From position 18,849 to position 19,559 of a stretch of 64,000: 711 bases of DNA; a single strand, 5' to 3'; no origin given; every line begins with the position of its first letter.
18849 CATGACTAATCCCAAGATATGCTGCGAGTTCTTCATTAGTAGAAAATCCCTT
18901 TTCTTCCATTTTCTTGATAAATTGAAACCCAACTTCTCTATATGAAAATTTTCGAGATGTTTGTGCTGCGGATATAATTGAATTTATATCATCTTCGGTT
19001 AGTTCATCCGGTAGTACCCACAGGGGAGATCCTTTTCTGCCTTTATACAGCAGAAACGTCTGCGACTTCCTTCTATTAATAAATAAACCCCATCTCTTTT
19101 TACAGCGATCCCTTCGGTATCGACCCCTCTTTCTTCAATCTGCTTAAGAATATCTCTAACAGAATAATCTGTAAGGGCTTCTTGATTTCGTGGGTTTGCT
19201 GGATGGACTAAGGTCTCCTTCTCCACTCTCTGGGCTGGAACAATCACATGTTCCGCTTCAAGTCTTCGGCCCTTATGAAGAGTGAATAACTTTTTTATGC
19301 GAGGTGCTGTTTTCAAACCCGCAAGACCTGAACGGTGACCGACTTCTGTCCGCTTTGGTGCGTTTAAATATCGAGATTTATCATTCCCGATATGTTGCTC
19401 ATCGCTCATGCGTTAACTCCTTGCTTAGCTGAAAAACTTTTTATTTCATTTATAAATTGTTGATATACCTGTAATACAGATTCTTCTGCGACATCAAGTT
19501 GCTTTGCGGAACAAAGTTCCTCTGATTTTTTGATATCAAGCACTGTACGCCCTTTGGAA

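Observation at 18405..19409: parB downstream of parA appears broken into three frames while the ParMR module is intact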

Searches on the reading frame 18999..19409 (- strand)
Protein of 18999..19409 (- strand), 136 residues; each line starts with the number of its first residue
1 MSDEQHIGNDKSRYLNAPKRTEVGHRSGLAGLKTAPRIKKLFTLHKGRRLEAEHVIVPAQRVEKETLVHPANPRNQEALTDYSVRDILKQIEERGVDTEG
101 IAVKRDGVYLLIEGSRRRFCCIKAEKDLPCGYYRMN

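Call 17: list_cluster_members(proteins=[window:18999-19409:-, window:18589-18909:-, window:18405-18659:-, window:19406-20659:-])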
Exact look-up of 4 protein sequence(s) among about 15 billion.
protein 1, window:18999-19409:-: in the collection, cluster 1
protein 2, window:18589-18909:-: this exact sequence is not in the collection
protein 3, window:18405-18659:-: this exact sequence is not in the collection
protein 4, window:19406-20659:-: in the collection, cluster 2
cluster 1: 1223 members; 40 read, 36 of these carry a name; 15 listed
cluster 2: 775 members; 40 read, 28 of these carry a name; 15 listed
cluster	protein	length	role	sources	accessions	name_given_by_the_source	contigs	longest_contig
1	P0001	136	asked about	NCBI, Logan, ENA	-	-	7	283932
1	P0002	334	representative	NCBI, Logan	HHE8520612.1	TPA: ParB family protein [Enterobacter hormaechei]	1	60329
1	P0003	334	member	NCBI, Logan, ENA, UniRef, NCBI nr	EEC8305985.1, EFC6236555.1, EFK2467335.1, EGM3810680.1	ParB N-terminal domain-containing protein [Escherichia coli] | ParB N-terminal domain-containing protein n=7 Tax=Enterobacteriaceae TaxID=543 ... | ParB family protein [Escherichia coli]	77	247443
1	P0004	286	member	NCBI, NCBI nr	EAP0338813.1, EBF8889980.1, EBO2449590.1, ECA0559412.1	ParB N-terminal domain-containing protein, partial [Salmonella enterica subsp. enterica ... | peptide transporter [Salmonella enterica]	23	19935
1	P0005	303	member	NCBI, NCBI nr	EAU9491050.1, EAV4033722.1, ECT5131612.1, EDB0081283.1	ParB N-terminal domain-containing protein, partial [Salmonella enterica subsp. enterica ... | peptide transporter [Salmonella enterica]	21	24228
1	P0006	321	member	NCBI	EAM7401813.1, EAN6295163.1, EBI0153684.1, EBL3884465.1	peptide transporter, partial [Salmonella enterica]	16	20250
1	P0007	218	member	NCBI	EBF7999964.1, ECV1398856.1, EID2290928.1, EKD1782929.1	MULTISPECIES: ParB N-terminal domain-containing protein, partial [Enterobacterales]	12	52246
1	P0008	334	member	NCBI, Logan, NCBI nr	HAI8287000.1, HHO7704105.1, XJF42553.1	TPA: ParB family protein [Escherichia coli] | ParB N-terminal domain-containing protein [Escherichia coli]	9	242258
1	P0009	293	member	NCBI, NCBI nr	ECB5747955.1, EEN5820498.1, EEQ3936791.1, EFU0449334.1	ParB N-terminal domain-containing protein, partial [Salmonella enterica subsp. enterica ... | peptide transporter [Salmonella enterica subsp. enterica serovar Kentucky]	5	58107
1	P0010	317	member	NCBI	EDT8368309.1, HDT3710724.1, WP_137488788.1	peptide transporter, partial [Salmonella enterica subsp. enterica]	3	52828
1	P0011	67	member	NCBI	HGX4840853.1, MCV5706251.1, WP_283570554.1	TPA: ParB family protein, partial [Escherichia coli]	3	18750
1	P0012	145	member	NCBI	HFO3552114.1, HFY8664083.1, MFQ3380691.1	ParB N-terminal domain-containing protein, partial [Escherichia coli]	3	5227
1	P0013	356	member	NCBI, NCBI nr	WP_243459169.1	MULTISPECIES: ParB family protein [Enterobacter cloacae complex] | ParB family protein [Enterobacter hormaechei]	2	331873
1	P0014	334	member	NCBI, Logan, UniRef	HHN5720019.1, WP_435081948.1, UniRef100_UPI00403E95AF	TPA: ParB family protein [Klebsiella pneumoniae] | ParB family protein n=1 Tax=Klebsiella pneumoniae TaxID=573 RepID=UPI00403E95AF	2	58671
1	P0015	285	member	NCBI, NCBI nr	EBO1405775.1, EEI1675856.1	peptide transporter, partial [Salmonella enterica subsp. enterica serovar Kentucky] | peptide transporter [Salmonella enterica subsp. enterica serovar Kentucky]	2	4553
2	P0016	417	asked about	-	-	ParA family protein [Salmonella enterica subsp. enterica serovar Corvallis] | Chromosome (Plasmid) partitioning protein ParA n=29 Tax=Enterobacterales TaxID=91347 ... | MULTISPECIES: ParA family protein [Enterobacterales]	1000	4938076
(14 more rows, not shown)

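Call 19: find_encoding_contigs(protein=P0001, flank=3000, max_places=10)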
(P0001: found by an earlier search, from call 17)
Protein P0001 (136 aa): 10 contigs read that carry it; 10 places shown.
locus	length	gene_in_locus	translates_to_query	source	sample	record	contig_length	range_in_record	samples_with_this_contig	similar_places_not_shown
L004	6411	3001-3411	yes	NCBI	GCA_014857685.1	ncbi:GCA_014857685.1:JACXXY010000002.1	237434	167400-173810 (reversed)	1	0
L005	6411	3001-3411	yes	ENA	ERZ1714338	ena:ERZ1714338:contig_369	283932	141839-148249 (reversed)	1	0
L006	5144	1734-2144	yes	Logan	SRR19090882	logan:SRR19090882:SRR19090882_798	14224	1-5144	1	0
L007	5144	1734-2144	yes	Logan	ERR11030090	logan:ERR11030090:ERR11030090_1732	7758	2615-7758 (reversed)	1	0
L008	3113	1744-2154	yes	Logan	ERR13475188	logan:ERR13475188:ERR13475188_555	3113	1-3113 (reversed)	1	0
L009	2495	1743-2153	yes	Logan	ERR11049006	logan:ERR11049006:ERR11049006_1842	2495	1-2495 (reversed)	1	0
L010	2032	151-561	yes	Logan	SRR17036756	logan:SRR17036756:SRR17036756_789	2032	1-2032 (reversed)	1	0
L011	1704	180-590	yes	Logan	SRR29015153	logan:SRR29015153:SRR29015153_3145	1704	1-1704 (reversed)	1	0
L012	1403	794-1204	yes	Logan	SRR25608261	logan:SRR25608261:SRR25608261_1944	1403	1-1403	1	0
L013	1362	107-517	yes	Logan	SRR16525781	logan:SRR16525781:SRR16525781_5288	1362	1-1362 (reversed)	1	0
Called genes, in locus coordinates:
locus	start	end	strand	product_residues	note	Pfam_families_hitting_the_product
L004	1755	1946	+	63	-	-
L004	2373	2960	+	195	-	PF13614:AAA_31 (weak)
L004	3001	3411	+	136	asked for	-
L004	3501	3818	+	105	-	PF08775:ParB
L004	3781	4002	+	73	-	PF08775:ParB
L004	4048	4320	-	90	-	-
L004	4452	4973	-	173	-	-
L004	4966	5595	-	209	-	-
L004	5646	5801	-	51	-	-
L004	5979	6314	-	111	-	-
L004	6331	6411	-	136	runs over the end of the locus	PF00149:Metallophos (weak)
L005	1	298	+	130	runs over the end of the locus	-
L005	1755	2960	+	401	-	PF13614:AAA_31, PF01656:CbiA, PF02374:ArsA_ATPase (weak), PF09140:MipZ (faint)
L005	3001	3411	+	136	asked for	-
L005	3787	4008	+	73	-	PF08775:ParB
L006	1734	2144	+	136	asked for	-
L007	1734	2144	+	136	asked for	-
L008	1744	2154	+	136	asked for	-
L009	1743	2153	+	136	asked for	-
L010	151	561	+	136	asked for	-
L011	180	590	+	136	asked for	-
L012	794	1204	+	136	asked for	-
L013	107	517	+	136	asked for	-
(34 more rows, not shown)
